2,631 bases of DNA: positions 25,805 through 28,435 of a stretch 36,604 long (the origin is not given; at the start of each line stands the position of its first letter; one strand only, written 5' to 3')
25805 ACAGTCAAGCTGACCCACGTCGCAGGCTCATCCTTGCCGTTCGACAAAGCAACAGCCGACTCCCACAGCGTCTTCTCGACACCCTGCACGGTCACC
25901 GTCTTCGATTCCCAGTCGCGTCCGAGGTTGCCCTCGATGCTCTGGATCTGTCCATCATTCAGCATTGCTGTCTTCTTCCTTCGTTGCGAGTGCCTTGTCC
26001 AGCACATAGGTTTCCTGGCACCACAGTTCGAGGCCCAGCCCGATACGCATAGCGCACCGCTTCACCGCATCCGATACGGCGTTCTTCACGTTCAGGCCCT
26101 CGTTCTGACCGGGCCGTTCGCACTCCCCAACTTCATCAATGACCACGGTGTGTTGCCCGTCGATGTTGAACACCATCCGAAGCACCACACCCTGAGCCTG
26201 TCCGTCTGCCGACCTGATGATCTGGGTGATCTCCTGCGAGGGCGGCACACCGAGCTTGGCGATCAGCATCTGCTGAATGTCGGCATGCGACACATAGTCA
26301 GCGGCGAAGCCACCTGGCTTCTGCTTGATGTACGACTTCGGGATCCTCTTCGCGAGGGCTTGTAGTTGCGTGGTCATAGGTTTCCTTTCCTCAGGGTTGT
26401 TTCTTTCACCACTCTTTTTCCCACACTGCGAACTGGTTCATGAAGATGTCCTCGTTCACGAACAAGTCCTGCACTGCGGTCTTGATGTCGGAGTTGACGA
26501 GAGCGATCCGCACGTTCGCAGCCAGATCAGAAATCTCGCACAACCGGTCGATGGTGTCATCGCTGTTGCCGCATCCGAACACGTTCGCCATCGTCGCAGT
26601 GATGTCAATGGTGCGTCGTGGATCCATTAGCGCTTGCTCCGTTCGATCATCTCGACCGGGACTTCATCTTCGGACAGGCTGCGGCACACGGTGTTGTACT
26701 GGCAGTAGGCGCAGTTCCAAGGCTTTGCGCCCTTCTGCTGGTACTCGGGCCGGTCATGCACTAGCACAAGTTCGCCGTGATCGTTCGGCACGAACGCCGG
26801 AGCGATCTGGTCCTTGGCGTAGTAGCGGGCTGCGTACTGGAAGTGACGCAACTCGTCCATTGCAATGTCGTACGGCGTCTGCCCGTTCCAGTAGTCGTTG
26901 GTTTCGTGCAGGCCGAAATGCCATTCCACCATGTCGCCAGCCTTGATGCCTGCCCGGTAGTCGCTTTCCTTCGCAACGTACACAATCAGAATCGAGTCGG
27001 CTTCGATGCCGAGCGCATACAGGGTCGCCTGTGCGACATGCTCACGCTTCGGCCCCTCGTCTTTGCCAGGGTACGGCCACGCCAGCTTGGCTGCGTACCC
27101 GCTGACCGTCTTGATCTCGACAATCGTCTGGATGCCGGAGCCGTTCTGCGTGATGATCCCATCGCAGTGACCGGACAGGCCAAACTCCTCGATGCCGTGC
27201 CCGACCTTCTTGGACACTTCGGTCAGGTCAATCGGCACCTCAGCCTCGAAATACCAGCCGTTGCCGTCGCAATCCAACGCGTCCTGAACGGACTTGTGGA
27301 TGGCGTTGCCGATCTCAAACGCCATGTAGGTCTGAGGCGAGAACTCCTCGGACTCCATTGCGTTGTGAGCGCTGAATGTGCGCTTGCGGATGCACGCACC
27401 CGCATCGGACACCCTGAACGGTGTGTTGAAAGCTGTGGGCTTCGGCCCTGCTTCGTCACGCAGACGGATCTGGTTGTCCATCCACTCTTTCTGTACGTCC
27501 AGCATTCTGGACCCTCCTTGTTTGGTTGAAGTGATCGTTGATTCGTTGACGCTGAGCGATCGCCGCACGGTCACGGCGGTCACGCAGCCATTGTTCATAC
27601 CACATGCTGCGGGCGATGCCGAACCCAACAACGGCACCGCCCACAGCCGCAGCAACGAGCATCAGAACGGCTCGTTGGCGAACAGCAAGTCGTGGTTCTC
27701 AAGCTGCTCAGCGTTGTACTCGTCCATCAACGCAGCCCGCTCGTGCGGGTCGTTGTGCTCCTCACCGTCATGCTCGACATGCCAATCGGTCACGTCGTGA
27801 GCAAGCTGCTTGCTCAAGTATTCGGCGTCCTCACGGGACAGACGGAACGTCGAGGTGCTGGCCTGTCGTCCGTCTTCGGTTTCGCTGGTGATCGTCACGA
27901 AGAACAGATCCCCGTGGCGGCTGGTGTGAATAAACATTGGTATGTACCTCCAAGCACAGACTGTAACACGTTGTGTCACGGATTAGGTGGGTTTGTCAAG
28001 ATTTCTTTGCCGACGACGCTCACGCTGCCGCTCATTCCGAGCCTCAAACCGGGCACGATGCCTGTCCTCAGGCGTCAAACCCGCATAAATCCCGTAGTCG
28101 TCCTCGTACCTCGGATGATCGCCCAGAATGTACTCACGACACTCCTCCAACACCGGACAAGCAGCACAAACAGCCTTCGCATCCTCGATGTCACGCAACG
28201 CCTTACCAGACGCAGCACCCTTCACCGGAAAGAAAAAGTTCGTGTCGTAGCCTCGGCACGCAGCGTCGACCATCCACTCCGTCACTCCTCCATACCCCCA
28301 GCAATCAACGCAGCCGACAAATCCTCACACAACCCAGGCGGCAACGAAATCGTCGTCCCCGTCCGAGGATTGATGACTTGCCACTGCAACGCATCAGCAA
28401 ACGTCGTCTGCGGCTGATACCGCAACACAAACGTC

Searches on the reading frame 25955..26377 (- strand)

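Call 53: search_protein_families(library=pfam, max_evalue=0.05, proteins=[window:25955-26377:-])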
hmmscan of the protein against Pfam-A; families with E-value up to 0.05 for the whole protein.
window:25955-26377:- (140 aa): 2 families
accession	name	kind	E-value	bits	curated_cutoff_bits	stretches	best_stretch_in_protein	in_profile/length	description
PF04098.21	Rad52_Rad22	-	0.0003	21.2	20.3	1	85-121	99-137/153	Rad52/22 family double-strand break repair protein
PF13843.12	DDE_Tnp_1_7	-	0.048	13.4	22.4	0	13-81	143-212/349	Transposase IS4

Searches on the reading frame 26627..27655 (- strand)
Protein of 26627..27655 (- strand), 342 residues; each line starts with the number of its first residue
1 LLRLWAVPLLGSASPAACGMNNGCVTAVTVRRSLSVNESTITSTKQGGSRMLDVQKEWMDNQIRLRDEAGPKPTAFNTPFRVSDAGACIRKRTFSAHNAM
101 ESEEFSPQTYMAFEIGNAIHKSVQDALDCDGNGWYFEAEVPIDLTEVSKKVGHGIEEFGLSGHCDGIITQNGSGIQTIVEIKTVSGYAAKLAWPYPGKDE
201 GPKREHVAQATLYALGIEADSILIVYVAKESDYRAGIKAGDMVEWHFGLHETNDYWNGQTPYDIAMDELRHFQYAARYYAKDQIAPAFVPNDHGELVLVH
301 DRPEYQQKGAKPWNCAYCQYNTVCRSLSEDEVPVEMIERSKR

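Call 16: search_protein_families(library=pfam, max_evalue=0.01, proteins=[window:26627-27655:-])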
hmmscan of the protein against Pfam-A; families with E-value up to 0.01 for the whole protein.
window:26627-27655:- (342 aa): 1 family
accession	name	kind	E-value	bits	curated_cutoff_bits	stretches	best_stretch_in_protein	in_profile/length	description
PF12705.13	PDDEXK_1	-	0.00051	20.5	22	1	154-325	114-247/247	PD-(D/E)XK nuclease superfamily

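Call 17: search_protein_families(library=phrogs, max_evalue=0.001, proteins=[window:26627-27655:-])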
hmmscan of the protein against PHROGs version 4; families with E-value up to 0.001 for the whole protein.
window:26627-27655:- (342 aa): 3 families
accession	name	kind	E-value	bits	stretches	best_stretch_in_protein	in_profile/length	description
phrog_1706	-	DNA, RNA and nucleotide metabolism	2.1e-29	103.9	1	78-333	48-251/293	CRISPR/Cas system associated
phrog_1990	-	DNA, RNA and nucleotide metabolism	8.5e-10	39.5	1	72-232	30-183/290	Cas4-domain exonuclease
phrog_2506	-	DNA, RNA and nucleotide metabolism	2e-06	28.2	1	84-234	98-277/342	exonuclease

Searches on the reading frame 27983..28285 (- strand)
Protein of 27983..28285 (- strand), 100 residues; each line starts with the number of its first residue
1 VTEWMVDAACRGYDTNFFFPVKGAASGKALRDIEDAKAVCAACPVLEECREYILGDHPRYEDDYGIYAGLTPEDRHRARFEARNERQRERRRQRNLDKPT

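Call 16: search_protein_families(library=pfam, max_evalue=0.01, proteins=[window:27983-28285:-])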
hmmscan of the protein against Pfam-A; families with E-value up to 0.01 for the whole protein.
window:27983-28285:- (100 aa): 1 family
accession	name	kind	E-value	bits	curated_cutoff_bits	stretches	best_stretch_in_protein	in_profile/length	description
PF02467.21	Whib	-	8.6e-17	61.9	23.6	1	4-76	1-63/65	Transcription factor WhiB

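Call 17: search_protein_families(library=phrogs, max_evalue=0.001, proteins=[window:27983-28285:-])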
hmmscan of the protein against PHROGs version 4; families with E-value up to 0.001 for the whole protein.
window:27983-28285:- (100 aa): 12 families
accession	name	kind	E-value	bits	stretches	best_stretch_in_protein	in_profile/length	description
phrog_472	-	transcription regulation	2.3e-19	70.7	1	2-95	38-124/523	WhiB transcriptional factor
phrog_14459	-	transcription regulation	1.7e-14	55.3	1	3-93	15-93/137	transcriptional regulator WhiB-like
phrog_1333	-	unknown function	1.7e-14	55.2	1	2-92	18-99/166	-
phrog_12112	-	transcription regulation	5.3e-13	50.4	1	1-92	4-80/130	transcriptional regulator WhiB-like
phrog_10071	-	transcription regulation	5.8e-11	43.3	1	4-92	13-95/196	transcriptional regulator WhiB-like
phrog_14304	-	transcription regulation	9.7e-11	42.8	1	3-81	43-123/187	transcriptional regulator WhiB-like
phrog_9926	-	transcription regulation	3.7e-08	34.7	1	14-93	34-105/107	transcriptional regulator WhiB-like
phrog_8273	-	unknown function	3.1e-07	31.5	1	3-76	109-171/216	-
phrog_31604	-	transcription regulation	1.2e-05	26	1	4-79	16-79/181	transcriptional regulator WhiB-like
phrog_1821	-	transcription regulation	1.7e-05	25.7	1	2-53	14-60/89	transcriptional regulator WhiB-like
phrog_10802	-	transcription regulation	0.00013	23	1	3-56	8-56/96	transcriptional regulator WhiB-like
phrog_33896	-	unknown function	0.00061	20.3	1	27-77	251-300/310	-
